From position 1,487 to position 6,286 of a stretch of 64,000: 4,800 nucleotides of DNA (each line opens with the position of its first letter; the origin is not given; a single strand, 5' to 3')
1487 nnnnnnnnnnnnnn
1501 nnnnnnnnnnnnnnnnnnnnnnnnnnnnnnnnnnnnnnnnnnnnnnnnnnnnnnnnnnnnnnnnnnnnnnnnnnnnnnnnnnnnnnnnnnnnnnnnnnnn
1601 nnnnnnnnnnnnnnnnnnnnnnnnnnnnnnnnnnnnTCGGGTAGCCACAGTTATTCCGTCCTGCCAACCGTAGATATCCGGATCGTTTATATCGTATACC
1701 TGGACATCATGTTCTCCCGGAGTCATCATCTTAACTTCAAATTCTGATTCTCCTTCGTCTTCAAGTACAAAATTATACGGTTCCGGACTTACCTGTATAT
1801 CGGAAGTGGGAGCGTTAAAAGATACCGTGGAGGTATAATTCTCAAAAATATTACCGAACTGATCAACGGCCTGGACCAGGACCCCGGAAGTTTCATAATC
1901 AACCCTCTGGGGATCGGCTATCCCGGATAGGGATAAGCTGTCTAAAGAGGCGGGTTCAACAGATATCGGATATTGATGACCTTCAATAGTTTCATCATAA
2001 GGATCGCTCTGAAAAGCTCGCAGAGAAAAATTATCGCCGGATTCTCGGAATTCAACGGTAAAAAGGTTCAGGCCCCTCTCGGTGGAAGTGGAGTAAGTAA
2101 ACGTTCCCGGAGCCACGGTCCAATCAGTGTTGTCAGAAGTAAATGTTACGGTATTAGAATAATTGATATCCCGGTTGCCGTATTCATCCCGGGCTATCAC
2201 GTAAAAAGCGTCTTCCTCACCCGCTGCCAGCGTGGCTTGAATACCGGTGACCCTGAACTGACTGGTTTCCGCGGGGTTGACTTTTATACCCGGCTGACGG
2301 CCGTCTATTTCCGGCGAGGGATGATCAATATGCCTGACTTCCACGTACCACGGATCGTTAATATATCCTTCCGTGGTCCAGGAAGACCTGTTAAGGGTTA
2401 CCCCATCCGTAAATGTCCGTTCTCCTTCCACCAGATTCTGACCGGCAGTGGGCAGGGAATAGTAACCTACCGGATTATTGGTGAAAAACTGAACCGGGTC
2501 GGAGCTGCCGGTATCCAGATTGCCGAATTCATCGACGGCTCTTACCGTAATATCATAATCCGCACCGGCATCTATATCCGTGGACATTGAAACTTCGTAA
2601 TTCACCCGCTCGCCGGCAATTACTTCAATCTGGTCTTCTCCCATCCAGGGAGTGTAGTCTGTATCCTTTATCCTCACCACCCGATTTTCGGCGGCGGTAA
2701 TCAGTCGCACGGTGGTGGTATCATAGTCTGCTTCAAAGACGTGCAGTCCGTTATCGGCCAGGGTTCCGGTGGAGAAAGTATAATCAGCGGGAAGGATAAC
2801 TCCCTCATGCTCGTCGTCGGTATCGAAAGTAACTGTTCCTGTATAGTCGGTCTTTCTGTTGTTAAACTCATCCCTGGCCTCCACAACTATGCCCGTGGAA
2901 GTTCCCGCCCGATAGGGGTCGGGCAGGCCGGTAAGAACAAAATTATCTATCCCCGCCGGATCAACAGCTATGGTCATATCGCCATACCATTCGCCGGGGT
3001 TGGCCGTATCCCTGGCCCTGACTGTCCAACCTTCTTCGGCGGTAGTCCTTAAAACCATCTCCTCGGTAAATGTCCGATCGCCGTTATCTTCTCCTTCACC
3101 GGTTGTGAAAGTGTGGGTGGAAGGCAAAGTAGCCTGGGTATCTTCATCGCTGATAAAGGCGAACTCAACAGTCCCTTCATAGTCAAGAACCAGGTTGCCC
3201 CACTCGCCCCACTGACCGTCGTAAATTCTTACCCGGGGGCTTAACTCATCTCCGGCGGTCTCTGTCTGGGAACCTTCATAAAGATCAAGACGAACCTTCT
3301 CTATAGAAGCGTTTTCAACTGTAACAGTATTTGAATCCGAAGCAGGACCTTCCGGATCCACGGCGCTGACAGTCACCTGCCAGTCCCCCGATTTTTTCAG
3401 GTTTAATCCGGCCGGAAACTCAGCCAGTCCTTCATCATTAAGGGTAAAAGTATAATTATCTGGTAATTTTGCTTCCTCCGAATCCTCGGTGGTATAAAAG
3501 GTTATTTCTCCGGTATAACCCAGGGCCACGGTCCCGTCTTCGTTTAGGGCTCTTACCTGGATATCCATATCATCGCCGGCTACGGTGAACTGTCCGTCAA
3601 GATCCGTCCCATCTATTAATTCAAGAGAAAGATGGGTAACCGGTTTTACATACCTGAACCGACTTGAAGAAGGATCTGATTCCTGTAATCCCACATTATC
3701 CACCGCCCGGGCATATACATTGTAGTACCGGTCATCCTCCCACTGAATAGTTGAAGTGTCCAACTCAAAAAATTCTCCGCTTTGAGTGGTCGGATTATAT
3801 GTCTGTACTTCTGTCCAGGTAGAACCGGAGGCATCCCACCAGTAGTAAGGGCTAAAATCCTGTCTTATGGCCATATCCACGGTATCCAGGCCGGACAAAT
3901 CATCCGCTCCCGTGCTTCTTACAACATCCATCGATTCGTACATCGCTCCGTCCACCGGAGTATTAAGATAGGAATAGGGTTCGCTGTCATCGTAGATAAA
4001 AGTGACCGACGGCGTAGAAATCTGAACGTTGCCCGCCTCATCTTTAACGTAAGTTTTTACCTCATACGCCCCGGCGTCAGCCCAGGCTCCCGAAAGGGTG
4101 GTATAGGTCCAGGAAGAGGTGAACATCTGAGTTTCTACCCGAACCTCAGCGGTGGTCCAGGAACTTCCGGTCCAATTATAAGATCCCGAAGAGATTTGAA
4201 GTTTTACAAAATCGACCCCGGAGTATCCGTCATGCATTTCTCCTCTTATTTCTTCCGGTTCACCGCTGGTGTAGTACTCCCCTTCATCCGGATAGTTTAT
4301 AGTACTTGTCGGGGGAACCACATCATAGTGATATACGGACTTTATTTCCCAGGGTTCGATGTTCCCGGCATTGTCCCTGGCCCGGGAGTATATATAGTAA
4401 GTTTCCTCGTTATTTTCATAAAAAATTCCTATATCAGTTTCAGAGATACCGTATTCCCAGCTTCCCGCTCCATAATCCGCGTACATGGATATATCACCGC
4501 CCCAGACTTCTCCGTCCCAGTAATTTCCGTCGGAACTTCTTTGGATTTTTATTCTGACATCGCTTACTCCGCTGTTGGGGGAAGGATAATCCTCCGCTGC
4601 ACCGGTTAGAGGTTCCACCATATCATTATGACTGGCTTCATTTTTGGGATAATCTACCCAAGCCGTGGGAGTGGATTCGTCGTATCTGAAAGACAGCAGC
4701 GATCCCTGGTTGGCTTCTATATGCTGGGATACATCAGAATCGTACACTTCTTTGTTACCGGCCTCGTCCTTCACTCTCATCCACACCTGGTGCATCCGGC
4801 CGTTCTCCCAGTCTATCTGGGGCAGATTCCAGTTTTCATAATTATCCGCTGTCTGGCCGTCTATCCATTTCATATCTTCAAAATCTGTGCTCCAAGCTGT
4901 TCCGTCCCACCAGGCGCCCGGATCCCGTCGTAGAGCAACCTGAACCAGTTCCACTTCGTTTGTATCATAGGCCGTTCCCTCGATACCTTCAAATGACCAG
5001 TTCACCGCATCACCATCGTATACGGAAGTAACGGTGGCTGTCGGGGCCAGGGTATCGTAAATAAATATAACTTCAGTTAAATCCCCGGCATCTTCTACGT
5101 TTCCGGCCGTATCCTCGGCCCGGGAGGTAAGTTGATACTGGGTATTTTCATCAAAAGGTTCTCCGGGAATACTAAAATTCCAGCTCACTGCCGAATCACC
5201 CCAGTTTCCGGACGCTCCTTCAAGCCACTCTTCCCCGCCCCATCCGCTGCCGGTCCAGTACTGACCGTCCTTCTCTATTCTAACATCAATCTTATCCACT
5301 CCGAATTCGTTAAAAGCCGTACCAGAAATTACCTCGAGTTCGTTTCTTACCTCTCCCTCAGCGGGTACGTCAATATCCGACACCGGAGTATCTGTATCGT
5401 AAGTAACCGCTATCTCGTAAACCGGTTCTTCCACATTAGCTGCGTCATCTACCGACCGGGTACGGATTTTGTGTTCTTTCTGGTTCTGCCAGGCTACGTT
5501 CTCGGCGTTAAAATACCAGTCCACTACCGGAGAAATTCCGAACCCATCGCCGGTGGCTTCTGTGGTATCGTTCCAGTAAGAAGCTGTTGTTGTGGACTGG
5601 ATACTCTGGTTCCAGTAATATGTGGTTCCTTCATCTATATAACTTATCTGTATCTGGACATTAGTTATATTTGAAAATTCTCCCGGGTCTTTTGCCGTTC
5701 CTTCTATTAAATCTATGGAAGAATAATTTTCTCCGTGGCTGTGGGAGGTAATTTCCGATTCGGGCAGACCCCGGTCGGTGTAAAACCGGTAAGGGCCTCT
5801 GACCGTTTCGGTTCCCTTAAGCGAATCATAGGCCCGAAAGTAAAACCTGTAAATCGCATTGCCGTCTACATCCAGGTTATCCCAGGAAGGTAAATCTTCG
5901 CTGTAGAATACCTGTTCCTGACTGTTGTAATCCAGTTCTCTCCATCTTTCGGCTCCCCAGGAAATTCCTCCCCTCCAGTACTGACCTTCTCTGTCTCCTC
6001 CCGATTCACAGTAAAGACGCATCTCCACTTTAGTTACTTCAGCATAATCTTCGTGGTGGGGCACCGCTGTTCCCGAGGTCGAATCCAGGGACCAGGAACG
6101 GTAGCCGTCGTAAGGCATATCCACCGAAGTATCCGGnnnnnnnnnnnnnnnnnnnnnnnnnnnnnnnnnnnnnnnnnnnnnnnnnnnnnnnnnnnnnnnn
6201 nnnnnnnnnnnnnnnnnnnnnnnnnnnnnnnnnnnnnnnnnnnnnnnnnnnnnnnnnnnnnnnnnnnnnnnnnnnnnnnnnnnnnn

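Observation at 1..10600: Titin-like higher-order super-repeat: 13 domains (7 Trp-rich + 6 type-B), ~4.5 kb period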

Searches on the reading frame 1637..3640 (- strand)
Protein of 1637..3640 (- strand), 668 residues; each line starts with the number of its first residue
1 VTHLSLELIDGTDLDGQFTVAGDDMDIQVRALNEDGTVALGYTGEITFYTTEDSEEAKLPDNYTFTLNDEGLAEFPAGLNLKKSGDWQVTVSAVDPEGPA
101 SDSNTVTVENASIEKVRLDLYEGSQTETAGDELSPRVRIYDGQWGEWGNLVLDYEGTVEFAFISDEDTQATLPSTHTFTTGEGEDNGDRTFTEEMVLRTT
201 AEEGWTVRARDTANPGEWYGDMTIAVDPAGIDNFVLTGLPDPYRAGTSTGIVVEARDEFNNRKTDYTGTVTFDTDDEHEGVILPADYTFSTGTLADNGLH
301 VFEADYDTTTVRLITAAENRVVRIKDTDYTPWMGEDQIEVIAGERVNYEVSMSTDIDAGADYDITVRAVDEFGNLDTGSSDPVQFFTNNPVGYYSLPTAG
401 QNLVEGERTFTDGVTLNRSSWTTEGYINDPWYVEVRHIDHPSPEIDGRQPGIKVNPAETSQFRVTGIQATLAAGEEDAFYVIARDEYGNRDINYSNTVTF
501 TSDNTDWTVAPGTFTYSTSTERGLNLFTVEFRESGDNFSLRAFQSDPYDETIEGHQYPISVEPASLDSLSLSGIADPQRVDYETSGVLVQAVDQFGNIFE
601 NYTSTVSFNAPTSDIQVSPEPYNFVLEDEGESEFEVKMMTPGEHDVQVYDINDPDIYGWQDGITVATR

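Call 85: search_protein_families(library=ncbifam, proteins=[window:1637-3640:-], max_evalue=0.001)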
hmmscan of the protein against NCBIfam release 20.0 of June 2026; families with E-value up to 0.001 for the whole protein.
window:1637-3640:- (668 aa): 0 families

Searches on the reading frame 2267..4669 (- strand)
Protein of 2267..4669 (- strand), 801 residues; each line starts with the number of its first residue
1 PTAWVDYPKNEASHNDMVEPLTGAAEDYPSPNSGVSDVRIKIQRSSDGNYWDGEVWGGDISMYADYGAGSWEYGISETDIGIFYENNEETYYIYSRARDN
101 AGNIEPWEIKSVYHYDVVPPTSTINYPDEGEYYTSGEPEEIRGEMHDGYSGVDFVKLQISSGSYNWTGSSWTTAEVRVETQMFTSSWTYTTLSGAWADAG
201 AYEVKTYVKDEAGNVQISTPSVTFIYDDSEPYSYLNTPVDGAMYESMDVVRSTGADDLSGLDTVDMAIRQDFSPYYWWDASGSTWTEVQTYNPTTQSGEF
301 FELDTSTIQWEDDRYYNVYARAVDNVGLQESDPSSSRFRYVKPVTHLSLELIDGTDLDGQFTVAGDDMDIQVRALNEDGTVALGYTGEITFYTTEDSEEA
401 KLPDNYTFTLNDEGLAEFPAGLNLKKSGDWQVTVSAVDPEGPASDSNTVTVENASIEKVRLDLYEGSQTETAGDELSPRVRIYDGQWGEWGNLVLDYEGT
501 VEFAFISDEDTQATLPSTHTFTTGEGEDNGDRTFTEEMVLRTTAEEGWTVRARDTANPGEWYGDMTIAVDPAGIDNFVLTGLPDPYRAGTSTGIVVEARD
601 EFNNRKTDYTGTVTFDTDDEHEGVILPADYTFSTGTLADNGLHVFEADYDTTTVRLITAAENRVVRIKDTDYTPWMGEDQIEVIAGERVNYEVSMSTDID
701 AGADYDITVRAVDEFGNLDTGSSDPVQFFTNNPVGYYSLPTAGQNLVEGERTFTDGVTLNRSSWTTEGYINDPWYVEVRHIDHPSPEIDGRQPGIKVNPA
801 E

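Call 35: find_related_loci(query=A1, collection=genome_contigs, flank=10000)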
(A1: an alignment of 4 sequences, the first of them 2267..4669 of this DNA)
Query A1 (801 aa) in genome_contigs; peptide patterns used: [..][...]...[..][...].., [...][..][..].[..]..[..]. (x = any residue, [..] = any of these).
103 stretches matched a pattern; 37 encode a relative of the query (tblastn E <= 1e-3); 34 distinct loci.
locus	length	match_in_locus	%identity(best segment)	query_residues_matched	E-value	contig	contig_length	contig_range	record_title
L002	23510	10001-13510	51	1-799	0e+0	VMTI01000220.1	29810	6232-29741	MAG: bacterium isolate 01_128 k141_1852820, whole genome shotgun sequence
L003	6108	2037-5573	47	1-799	0e+0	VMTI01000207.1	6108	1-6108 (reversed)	MAG: bacterium isolate 01_128 k141_864174, whole genome shotgun sequence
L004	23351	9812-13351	45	1-799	0e+0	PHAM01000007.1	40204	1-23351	MAG: Elusimicrobia bacterium HGW-Elusimicrobia-2 bjp_ig2157_scaffold_271, whole genome shotgun sequence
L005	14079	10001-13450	38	1-800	3e-149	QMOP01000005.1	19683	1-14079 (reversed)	MAG: Caldiserica bacterium isolate B21_G15 B21_Guay15_scaffold_00354, whole genome shotgun sequence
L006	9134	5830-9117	47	1-799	0e+0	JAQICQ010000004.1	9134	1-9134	MAG: Elusimicrobia bacterium isolate GH52 k119_60131, whole genome shotgun sequence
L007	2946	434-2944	50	1-433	4e-134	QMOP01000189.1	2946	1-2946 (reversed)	MAG: Caldiserica bacterium isolate B21_G15 B21_Guay15_scaffold_20834, whole genome shotgun sequence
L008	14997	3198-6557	36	1-800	2e-111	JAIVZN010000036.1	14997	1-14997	MAG: Deltaproteobacteria bacterium isolate SFP3_US_06_6 NODE_1159_length_14997_cov_3.424613, whole genome shotgun sequen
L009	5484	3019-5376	39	1-534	1e-77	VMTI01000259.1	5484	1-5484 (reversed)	MAG: bacterium isolate 01_128 k141_1070089, whole genome shotgun sequence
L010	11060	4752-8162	30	1-753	1e-56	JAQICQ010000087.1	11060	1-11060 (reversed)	MAG: Elusimicrobia bacterium isolate GH52 k119_28234, whole genome shotgun sequence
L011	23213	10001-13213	29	1-365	2e-23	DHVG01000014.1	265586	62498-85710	MAG TPA_asm: Elusimicrobia bacterium UBA5214 UBA5214_contig_13, whole genome shotgun sequence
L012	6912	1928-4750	28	1-378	2e-23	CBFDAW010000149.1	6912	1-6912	MAG TPA_asm: uncultured Thermoplasmata archaeon isolate SRR26215686_concoct_192 genome assembly, contig: ERZ25073477.964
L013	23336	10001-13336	24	21-733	6e-23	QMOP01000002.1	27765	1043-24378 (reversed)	MAG: Caldiserica bacterium isolate B21_G15 B21_Guay15_scaffold_00142, whole genome shotgun sequence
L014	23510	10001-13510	28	1-351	6e-20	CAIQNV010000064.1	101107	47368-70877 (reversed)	MAG: uncultured Elusimicrobia bacterium isolate MJ-time_bin-2640 genome assembly, contig: bin-2640:064/157, whole genome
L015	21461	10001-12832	29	1-363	1e-22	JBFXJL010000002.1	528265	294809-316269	MAG: Elusimicrobiales bacterium isolate CA_2019_TPIn_50 NODE_29_length_528265_cov_37.272147_TPIn, whole genome shotgun s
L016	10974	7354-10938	28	1-373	6e-19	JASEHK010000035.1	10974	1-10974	MAG: Endomicrobiia bacterium isolate Yes70-21 NODE_35_length_10974_cov_4.232439, whole genome shotgun sequence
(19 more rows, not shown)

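Call 72: search_protein_families(library=pfam, proteins=[L013:12089-23335:+], max_evalue=0.01)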
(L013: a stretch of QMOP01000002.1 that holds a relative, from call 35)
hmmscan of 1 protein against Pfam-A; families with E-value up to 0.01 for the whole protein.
L013:12089-23335:+ (3749 aa): 1 family
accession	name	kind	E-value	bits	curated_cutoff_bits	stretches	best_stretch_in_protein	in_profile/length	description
PF08329.16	ChitinaseA_N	-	0.00059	19.9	21.2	0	129-196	54-121/133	Chitinase A, N-terminal domain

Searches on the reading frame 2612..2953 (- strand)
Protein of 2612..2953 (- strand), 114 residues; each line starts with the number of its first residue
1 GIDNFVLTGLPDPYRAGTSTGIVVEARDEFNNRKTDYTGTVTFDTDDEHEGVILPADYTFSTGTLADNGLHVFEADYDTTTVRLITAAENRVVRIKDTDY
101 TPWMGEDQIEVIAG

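Call 46: search_solved_structures(query=A2, max_evalue=1)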
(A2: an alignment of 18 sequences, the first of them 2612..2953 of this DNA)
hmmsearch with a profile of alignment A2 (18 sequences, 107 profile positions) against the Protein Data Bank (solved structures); distinct sequences matched with E-value up to 1: 12.
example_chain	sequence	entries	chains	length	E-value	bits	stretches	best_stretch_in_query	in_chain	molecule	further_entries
4uj7_A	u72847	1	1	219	0.015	18.6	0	7-54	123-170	SURFACE LAYER PROTEIN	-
4uj6_A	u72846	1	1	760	0.093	16.1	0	8-72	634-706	SURFACE LAYER PROTEIN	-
4e9l_A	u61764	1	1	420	0.13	15.7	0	6-34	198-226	Attaching and effacing protein, pathogenesis factor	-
4uic_A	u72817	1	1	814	0.13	15.6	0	8-72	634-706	SURFACE LAYER PROTEIN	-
4v15_A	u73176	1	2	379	0.19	15.1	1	38-78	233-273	D-THREONINE ALDOLASE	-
4k12_B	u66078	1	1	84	0.37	14.2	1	17-53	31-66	Choline binding protein A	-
2m6u_A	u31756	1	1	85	0.4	14.1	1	17-53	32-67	Choline binding protein A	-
3dwu_A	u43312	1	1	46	0.48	13.8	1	64-105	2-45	Elongation factor Tu-B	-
5mu0_A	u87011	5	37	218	0.51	13.7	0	23-91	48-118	heavy chain of ACC1 antibody Fab fragment | ACC1 Fab fragment heavy chain | heavy chain of ACC1 Fab fragment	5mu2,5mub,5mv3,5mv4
5mub_F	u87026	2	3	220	0.53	13.7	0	23-91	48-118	ACC1 Fab fragment heavy chain | heavy chain of ACC1 Fab fragment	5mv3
9qs0_A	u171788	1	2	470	0.55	13.6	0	5-34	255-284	FUS1p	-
4uj8_A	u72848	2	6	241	0.61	13.5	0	7-72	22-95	SURFACE LAYER PROTEIN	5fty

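Call 48: search_protein_families(library=pfam, alignment_id=A2, max_evalue=1)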
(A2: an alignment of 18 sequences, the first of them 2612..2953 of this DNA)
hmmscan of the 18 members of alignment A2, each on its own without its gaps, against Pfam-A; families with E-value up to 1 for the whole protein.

A. member 1, window:2612-2953:- (114 aa): 1 family
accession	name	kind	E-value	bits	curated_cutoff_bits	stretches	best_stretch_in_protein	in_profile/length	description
PF19099.5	DUF5786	-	0.0099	17.1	26.9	1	25-50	20-45/55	Family of unknown function (DUF5786)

B. families by the number of members that match (of 18 scanned): 14 families
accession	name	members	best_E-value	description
PF19099.5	DUF5786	2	0.0099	Family of unknown function (DUF5786)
PF23616.1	Ig_GEX2_N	2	0.047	GEX2 N-terminal Ig-like domain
PF18981.6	InlK_D3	1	0.00014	Internalin K domain (D3/D4)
PF08922.17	DUF1905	1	0.0017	Domain of unknown function (DUF1905)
PF09136.16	Glucodextran_B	1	0.013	Glucodextranase, domain B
PF02369.22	Big_1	1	0.014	Bacterial Ig-like domain (group 1)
PF07938.18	Fungal_lectin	1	0.025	Fungal fucose-specific lectin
PF09134.16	Invasin_D3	1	0.035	Invasin, domain 3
PF03771.21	SPDY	1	0.044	Domain of unknown function (DUF317)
PF16483.10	Glyco_hydro_64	1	0.063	Beta-1,3-glucanase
PF14686.12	fn3_3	1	0.064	Polysaccharide lyase family 4, domain II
PF00801.26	PKD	1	0.084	PKD domain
PF20622.4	Big_15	1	0.12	Bacterial Ig domain (Big_16)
PF08050.18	Tet_res_leader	1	0.29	Tetracycline resistance leader peptide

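Call 53: predict_structure(alignment_id=A2)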
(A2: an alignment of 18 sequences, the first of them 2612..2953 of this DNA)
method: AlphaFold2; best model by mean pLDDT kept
length: 114 residues; sequences in the alignment: 18
mean_pLDDT: 96.2   pTM: 0.86
mean pLDDT of the five models: 96.2, 95.9, 95.9, 95.7, 95.6
residues with pLDDT >= 90: 106; 70-90: 8; 50-70: 0; < 50: 0
segments of 3 or more residues with pLDDT < 50: none
pLDDT, mean of each block of 10 residues (from residue 1): 96 97 98 97 98 98 92 93 97 97 96 95
secondary structure, 60 per line:
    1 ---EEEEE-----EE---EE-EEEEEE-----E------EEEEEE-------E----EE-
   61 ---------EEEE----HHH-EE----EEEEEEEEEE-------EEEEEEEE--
elements in order: E4-8 E22-27 E40-45 E70-73 E88-97 E105-112

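Call 55: fold_search(model_id=the predicted structure, library=pdb)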
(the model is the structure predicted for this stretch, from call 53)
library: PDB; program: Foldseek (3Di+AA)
matches with E <= 10: 1844; with E <= 0.001: 0
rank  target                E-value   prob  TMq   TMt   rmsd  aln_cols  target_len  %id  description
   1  9avk                  1.1e-03  1.00  0.41  0.45   5.7       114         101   18  Structure of long Rib domain from Limosilactobacillus reuteri (released 2024-05-08)
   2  9jtz_B                2.1e-03  1.00  0.55  0.28   6.3       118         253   11  Crystal structure of Nir2 C-terminal domain in complex with phosphatidic acid (released 2025-10-15)
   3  5ftx                  2.2e-03  1.00  0.56  0.12   4.8       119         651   17  Structure of surface layer protein SbsC, domains 4-9 (released 2017-02-22)
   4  9jz1_B                2.6e-03  1.00  0.53  0.27   6.5       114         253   10  Crystal structure of Nir2 C-terminal domain in complex with phosphate (released 2025-10-15)
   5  9jzp_B                2.9e-03  1.00  0.52  0.28   6.4       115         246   10  Crystal structure of Nir2 C-terminal domain (released 2025-10-15)
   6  9vq6_A                2.9e-03  1.00  0.51  0.51   6.4       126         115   10  Strcture of Nanobody (NB) specific to Interleukin-6 (released 2026-01-28)
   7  9jzp_A                3.1e-03  1.00  0.54  0.27   6.2       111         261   12  Crystal structure of Nir2 C-terminal domain (released 2025-10-15)
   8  9jz1_C                3.6e-03  1.00  0.54  0.28   5.9       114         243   12  Crystal structure of Nir2 C-terminal domain in complex with phosphate (released 2025-10-15)
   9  9jz1_A                3.8e-03  1.00  0.51  0.27   6.5       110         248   10  Crystal structure of Nir2 C-terminal domain in complex with phosphate (released 2025-10-15)
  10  2p9r_A                4.3e-03  1.00  0.51  0.55   4.5       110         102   11  Human alpha2-macroglogulin is composed of multiple domains, as predicted by homology with complement component C3 (released 2007-08-21)
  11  2amu                  4.5e-03  1.00  0.51  0.46   5.6       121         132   15  CRYSTAL STRUCTURE OF A PUTATIVE SUPEROXIDE REDUCTASE (TM0658) FROM THERMOTOGA MARITIMA AT 2.00 A RESOLUTION (released 2005-08-23)
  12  6s5w_A                4.5e-03  0.99  0.41  0.43   6.0       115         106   13  Structure of Rib domain 'Rib Long' from Lactobacillus acidophilus (released 2019-12-11)
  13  9jtz_A                5.6e-03  1.00  0.53  0.27   6.3       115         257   11  Crystal structure of Nir2 C-terminal domain in complex with phosphatidic acid (released 2025-10-15)
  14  3qzb                  5.9e-03  1.00  0.59  0.53   4.6       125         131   13  Crystal structure of a putative superoxide reductase (TM0658) from THERMOTOGA MARITIMA at 1.10 A resolution (released 2011-03-30)
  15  5l21_B                5.9e-03  1.00  0.49  0.47   7.5       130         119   12  Crystal structure of BoNT/A receptor binding domain in complex with VHH C2 (released 2017-08-09)
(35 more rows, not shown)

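Call 88: search_protein_representatives(alignment_id=A2)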
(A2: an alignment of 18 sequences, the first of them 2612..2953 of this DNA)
Query: 18 sequences, 107 profile positions. Proteins with E-value up to 0.001 (for the whole library): 17986; up to 1e-10: 10393; up to 1e-30: 3545. The best 150 are listed.
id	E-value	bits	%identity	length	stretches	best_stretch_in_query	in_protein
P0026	0.0e+00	2234.6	-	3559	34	2-106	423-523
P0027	0.0e+00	1755.0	-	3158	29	3-106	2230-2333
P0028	0.0e+00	1671.0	-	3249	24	5-107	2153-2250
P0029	0.0e+00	1550.7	-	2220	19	4-106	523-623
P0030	0.0e+00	1435.6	-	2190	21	4-107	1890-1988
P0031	0.0e+00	1407.8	-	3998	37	10-104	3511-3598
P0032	0.0e+00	1400.8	-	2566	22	3-106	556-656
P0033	0.0e+00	1309.5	-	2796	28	3-107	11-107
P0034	0.0e+00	1296.7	-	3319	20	2-106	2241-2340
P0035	0.0e+00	1231.0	-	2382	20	2-106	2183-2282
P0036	0.0e+00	1211.2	-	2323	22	3-106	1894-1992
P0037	0.0e+00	1186.0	-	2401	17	2-107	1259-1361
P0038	0.0e+00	1151.6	-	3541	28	4-107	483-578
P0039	0.0e+00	1097.5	-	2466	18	2-106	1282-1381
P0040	0.0e+00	1090.6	-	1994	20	4-107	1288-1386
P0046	0.0e+00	1036.3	-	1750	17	3-106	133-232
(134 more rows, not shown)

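Call 89: search_protein_families(library=pfam, proteins=[P0026, P0029, P0046], max_evalue=0.001)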
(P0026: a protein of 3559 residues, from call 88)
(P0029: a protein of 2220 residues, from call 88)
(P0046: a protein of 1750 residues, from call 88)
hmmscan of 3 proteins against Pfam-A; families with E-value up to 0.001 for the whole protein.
P0026 (3559 aa): 4 families
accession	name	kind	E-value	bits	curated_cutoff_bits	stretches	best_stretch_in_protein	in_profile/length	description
PF00630.25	Filamin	-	7.4e-17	62.4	26.9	0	2483-2558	9-80/93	Filamin/ABP280 repeat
PF23616.1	Ig_GEX2_N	-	1e-09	38.9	27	0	951-992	15-58/105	GEX2 N-terminal Ig-like domain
PF18565.7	Glyco_hydro2_C5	-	8.6e-06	26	32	0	131-164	16-49/103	Glycoside hydrolase family 2 C-terminal domain 5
PF15073.11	SPATA48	-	0.00068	20.4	27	0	3120-3140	61-82/128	Spermatogenesis-associated protein 48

P0029 (2220 aa): 0 families

P0046 (1750 aa): 5 families
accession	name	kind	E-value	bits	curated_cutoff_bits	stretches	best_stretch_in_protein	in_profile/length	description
PF15073.11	SPATA48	-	5.6e-24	85.3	27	0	1275-1293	58-76/128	Spermatogenesis-associated protein 48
PF00630.25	Filamin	-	3.4e-19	69.9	26.9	0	740-803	4-62/93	Filamin/ABP280 repeat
PF02369.22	Big_1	-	5.9e-18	65.2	34.9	0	437-517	2-79/93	Bacterial Ig-like domain (group 1)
PF16640.11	Big_3_5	-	2.5e-09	38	35.5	0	1559-1647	5-84/88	Bacterial Ig-like domain (group 3)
PF18565.7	Glyco_hydro2_C5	-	5.8e-09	36.2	32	0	1468-1491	20-43/103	Glycoside hydrolase family 2 C-terminal domain 5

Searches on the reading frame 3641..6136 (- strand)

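Call 85: search_protein_families(library=ncbifam, proteins=[window:3641-6136:-], max_evalue=0.001)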
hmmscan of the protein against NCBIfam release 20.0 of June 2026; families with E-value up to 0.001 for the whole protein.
window:3641-6136:- (832 aa): 1 family
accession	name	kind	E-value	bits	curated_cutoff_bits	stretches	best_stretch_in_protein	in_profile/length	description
NF047446.1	barrel_OmpL47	domain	2e-08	34.5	40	0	212-238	35-61/68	OmpL47-type beta-barrel domain-containing protein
